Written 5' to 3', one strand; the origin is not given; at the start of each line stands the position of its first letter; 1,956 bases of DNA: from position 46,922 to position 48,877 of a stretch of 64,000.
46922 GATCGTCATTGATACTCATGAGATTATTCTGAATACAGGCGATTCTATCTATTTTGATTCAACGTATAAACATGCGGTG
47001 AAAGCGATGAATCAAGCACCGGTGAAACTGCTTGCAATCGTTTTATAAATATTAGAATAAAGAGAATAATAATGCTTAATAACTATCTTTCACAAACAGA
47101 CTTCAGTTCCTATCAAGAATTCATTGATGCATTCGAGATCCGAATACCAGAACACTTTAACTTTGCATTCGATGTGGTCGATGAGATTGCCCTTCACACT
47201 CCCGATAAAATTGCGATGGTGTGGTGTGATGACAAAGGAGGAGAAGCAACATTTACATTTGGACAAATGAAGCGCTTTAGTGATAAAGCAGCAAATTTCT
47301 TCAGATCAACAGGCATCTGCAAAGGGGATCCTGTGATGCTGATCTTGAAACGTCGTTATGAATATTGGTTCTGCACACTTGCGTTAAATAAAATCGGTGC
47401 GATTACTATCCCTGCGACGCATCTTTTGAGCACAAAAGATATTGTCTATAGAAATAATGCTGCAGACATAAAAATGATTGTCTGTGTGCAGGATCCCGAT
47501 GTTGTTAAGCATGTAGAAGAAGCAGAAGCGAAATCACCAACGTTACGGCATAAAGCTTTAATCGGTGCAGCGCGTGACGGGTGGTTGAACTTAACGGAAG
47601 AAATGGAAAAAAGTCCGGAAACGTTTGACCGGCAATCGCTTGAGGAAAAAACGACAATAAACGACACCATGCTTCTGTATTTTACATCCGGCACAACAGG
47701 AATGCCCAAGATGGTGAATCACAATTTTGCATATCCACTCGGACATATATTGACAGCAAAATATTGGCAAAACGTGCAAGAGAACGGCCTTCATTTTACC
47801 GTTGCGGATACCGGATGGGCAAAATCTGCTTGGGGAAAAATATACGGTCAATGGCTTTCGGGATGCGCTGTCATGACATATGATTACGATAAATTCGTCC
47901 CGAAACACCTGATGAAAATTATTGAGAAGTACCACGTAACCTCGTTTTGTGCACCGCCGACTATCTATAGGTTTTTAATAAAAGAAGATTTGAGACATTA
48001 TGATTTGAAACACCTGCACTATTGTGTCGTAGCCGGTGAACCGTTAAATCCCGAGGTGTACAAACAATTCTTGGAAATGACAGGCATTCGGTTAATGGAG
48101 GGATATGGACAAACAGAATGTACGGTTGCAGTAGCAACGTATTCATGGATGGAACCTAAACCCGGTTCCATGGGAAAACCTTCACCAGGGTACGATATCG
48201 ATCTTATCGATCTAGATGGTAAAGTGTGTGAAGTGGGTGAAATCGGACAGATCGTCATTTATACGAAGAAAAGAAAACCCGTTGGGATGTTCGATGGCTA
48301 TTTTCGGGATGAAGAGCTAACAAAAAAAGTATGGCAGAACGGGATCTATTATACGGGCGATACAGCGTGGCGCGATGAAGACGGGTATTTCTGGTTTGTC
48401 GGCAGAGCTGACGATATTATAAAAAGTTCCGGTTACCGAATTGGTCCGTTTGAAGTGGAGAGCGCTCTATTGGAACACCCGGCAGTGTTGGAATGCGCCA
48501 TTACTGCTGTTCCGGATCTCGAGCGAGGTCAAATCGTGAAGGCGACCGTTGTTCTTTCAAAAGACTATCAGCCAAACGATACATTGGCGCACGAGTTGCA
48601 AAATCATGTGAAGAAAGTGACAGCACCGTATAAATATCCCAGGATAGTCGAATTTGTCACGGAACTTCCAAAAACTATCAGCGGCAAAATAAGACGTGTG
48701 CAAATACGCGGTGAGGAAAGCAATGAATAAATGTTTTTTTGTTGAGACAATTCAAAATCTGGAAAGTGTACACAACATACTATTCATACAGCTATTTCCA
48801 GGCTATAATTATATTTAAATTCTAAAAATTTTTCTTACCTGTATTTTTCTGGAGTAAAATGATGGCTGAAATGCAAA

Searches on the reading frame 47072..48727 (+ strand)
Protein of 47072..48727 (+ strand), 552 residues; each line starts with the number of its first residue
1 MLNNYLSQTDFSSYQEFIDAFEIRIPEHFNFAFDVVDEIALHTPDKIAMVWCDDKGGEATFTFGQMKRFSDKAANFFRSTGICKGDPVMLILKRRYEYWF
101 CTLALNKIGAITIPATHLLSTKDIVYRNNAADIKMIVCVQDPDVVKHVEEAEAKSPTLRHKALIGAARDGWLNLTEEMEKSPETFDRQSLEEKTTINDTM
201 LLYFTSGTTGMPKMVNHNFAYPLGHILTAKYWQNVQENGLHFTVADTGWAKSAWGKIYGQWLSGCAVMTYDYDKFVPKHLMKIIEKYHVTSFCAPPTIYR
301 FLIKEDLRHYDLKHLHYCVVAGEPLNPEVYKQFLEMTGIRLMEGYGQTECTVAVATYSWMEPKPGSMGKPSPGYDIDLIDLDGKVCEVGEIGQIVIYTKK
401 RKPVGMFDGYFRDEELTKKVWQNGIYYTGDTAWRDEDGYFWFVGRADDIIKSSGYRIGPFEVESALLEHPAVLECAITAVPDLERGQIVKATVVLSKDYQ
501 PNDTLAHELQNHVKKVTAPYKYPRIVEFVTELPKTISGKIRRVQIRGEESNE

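Call 42: search_protein_families(library=pfam, proteins=[window:47072-48727:+], max_evalue=0.00001)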
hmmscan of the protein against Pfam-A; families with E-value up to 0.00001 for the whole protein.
window:47072-48727:+ (552 aa): 2 families
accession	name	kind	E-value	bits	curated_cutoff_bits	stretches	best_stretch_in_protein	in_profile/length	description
PF00501.34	AMP-binding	-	1.2e-64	219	29.9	1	38-411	3-384/384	AMP-binding enzyme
PF13193.12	AMP-binding_C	-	1e-22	81.2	24.5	1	461-539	1-76/76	AMP-binding enzyme C-terminal domain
